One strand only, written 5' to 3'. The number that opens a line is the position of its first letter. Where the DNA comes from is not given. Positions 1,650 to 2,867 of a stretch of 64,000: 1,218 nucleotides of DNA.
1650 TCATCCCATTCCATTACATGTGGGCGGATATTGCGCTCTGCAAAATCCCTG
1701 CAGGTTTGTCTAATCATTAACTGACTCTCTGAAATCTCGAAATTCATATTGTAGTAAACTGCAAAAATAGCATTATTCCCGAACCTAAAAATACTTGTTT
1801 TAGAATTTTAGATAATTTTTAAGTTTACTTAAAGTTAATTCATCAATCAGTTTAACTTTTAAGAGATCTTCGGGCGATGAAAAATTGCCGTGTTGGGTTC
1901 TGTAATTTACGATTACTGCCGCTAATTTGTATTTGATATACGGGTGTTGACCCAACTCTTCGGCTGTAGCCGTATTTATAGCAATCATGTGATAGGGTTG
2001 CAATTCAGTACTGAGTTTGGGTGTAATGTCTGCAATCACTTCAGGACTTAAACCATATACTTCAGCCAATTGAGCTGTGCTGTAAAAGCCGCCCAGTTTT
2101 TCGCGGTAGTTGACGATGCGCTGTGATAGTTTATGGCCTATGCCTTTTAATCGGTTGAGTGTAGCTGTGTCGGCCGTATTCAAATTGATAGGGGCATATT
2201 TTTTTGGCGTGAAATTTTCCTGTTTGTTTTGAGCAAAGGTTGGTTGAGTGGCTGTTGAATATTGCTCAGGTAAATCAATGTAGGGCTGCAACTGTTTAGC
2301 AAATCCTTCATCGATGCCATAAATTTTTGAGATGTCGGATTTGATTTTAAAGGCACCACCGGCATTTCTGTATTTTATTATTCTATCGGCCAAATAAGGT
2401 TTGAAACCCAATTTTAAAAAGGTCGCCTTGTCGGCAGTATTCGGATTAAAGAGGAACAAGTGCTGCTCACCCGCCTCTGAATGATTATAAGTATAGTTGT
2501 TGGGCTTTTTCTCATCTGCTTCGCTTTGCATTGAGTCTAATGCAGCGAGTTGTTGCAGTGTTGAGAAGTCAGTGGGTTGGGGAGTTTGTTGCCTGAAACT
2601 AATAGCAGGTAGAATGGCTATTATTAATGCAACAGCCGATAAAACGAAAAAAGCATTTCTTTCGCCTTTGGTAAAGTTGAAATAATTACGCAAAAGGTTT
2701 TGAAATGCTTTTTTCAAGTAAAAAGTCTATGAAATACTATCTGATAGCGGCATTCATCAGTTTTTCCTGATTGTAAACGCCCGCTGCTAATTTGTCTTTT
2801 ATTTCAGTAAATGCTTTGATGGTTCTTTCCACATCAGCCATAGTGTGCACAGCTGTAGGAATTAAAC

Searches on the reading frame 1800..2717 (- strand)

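Call 37: search_protein_families(library=pfam, proteins=[window:1800-2717:-], max_evalue=0.0001)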
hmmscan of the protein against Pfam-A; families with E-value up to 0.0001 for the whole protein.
window:1800-2717:- (305 aa): 2 families
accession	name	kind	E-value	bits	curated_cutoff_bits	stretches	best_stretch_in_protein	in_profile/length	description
PF12836.13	HHH_3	-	2.1e-49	165.9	27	3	175-235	4-64/65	Helix-hairpin-helix motif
PF14579.12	HHH_6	-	1.2e-05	25.8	25.6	0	186-221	26-61/90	Helix-hairpin-helix motif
